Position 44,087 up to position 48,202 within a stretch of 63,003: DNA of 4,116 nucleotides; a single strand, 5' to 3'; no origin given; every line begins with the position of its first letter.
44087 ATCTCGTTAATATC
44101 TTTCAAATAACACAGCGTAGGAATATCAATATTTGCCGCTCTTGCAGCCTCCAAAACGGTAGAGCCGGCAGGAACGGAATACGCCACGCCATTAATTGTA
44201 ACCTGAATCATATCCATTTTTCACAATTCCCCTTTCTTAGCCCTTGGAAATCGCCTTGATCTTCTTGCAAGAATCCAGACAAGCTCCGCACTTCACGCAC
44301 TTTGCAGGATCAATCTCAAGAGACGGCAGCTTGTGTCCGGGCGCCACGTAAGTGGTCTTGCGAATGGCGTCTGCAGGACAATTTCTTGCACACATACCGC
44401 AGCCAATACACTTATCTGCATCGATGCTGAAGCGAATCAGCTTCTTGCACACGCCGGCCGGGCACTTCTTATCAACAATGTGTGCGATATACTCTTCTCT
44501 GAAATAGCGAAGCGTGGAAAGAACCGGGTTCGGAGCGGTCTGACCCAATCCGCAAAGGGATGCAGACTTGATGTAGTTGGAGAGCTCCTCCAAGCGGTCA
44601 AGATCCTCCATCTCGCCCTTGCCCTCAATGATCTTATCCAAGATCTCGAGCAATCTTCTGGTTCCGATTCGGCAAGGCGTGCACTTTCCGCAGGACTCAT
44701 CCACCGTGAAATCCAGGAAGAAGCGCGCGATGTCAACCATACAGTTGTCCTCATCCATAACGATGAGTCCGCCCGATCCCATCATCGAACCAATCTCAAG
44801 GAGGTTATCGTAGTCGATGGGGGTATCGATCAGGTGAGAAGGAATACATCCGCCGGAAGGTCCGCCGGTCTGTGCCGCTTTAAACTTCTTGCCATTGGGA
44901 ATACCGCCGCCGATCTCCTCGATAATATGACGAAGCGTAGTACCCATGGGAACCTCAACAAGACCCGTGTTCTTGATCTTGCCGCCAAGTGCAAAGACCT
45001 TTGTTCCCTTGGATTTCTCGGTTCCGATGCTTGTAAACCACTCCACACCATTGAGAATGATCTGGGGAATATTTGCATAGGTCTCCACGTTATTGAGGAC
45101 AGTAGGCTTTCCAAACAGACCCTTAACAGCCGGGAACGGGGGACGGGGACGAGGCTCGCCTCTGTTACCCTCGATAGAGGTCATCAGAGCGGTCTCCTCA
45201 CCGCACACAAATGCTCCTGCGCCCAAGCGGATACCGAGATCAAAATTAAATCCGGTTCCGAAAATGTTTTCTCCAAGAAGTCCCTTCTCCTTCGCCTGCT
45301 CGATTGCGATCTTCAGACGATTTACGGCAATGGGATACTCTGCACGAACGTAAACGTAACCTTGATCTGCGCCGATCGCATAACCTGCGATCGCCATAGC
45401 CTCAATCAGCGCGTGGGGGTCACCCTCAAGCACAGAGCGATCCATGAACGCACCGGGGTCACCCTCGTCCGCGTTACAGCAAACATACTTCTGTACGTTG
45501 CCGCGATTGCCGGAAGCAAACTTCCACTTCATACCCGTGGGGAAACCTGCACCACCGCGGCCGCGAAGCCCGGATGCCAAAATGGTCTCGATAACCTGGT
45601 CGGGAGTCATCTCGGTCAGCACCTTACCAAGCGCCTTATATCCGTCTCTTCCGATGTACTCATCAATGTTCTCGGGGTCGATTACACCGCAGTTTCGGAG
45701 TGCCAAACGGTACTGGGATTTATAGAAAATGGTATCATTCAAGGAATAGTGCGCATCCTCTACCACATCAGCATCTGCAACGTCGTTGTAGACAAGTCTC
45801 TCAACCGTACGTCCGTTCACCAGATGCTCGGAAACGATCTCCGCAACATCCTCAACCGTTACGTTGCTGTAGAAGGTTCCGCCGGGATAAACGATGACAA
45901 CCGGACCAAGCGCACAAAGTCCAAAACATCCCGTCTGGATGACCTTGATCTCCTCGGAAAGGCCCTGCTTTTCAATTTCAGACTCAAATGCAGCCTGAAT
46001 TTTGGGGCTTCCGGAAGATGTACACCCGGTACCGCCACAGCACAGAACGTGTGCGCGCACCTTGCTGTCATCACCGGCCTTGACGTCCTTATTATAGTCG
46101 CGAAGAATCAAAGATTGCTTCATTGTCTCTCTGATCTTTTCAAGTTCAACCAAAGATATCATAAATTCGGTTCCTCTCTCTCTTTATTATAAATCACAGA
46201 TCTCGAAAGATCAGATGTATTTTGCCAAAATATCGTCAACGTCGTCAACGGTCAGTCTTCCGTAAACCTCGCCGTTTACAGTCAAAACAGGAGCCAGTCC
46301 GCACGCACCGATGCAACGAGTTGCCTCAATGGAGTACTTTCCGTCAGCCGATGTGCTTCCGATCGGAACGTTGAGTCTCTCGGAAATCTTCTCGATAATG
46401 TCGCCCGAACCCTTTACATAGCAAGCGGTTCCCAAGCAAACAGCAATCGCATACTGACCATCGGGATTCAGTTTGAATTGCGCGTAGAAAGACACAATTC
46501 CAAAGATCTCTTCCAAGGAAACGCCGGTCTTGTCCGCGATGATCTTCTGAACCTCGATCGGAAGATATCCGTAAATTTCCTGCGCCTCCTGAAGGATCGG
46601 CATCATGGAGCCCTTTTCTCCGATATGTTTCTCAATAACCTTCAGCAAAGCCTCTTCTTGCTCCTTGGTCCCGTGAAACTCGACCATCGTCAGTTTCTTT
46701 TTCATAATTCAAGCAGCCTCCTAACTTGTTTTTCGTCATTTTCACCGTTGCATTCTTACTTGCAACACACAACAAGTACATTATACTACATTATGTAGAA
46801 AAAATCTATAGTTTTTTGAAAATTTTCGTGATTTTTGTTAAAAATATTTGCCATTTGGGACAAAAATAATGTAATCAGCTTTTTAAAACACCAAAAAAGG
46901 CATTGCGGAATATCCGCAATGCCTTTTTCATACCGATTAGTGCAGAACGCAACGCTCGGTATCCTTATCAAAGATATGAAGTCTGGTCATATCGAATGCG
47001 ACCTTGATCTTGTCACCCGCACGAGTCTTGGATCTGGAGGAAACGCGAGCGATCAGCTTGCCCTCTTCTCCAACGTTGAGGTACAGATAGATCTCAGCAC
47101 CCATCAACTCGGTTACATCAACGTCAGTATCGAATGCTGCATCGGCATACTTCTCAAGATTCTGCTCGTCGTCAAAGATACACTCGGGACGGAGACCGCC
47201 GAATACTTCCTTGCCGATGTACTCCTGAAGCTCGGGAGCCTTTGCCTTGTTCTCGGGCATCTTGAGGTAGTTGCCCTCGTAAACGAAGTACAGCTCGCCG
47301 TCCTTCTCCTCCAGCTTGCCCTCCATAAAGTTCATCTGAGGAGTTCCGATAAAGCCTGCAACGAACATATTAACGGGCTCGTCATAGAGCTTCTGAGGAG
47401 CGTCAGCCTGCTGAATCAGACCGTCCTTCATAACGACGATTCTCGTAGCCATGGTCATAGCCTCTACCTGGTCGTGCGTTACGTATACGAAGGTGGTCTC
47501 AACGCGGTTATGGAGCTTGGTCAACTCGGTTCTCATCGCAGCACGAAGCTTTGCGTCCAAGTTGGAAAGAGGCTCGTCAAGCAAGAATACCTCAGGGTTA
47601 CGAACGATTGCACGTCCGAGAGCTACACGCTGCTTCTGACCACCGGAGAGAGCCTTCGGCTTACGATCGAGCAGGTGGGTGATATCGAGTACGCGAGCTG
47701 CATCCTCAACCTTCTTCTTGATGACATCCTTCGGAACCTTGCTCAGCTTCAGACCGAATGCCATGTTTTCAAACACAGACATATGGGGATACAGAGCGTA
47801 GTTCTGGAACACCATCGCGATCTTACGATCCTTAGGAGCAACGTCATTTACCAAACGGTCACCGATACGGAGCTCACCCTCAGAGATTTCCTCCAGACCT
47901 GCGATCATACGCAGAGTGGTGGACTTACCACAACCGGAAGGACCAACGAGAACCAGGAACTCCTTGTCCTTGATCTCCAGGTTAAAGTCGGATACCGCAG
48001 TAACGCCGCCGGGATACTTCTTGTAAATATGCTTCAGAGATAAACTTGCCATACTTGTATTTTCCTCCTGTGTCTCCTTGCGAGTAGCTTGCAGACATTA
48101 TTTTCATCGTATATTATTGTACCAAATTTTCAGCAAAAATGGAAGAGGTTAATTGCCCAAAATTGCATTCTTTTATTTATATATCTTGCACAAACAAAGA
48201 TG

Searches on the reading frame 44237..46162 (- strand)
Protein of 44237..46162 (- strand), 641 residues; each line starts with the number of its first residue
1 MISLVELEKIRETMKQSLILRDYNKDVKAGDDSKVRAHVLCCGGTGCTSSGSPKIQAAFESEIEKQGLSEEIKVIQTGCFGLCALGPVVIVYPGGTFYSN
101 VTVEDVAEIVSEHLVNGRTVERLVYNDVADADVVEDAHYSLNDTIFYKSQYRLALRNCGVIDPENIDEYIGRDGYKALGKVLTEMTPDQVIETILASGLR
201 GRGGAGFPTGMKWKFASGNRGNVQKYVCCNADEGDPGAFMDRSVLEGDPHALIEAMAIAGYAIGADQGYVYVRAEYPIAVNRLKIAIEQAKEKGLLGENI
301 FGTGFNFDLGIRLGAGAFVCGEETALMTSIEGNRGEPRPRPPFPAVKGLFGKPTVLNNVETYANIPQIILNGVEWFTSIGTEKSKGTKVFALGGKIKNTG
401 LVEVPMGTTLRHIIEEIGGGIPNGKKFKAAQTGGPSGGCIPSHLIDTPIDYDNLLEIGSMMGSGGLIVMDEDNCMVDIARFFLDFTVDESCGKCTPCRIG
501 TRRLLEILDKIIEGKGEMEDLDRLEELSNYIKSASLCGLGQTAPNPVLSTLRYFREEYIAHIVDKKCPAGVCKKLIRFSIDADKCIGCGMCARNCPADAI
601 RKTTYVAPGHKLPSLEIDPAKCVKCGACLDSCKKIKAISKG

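Call 68: search_protein_families(library=pfam, proteins=[window:44237-46162:-], max_evalue=0.00001)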
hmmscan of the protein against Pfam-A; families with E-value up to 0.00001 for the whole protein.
window:44237-46162:- (641 aa): 10 families
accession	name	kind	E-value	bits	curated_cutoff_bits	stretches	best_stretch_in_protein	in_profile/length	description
PF01512.22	Complex1_51K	-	4.9e-45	153.5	31.2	1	196-366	3-149/150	Nuo51 FMN-binding domain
PF10589.14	NADH_4Fe-4S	-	3.3e-36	123.5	23.5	1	477-561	1-85/85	NADH-ubiquinone oxidoreductase-F iron-sulfur binding region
PF00037.32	Fer4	-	8.2e-10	38.5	21.1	1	579-601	2-24/24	4Fe-4S binding domain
PF12838.12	Fer4_7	-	2.8e-09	37.7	27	1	584-633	1-49/52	4Fe-4S dicluster domain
PF12837.12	Fer4_6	-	8.1e-09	35.5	25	1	579-600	3-24/24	4Fe-4S binding domain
PF12797.12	Fer4_2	-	2.2e-08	33.9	24.5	0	578-597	3-22/22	4Fe-4S binding domain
PF01257.25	2Fe-2S_thioredx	-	1.1e-07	32.3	24.8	1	36-112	65-143/145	Thioredoxin-like [2Fe-2S] ferredoxin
PF10531.15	SLBB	-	1.4e-07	31.7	27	1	391-438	3-53/55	SLBB domain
PF13187.11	Fer4_9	-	2.4e-06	27.9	27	1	584-636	1-50/52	4Fe-4S dicluster domain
PF13237.11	Fer4_10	-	8.8e-06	26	25.5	1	579-632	3-52/53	4Fe-4S dicluster domain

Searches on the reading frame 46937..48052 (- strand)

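Call 68: search_protein_families(library=pfam, proteins=[window:46937-48052:-], max_evalue=0.00001)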
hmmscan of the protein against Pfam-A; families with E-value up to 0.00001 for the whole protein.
window:46937-48052:- (371 aa): 5 families
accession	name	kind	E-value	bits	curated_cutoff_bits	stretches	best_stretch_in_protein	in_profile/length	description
PF00005.33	ABC_tran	-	3.7e-33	115.5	25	1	21-162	2-136/137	ABC transporter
PF17912.7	OB_MalK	-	2.4e-10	41.6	27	1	236-290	1-51/53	MalK OB fold domain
PF03459.23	TOBE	-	9e-07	29.5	22.3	1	306-360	6-64/64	TOBE domain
PF13304.12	AAA_21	-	6.6e-06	26.8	27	0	32-97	1-63/304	AAA domain, putative AbiEii toxin, Type IV TA system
PF02463.25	SMC_N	-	6.6e-06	26.1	40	0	29-211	23-217/220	RecF/RecN/SMC N terminal domain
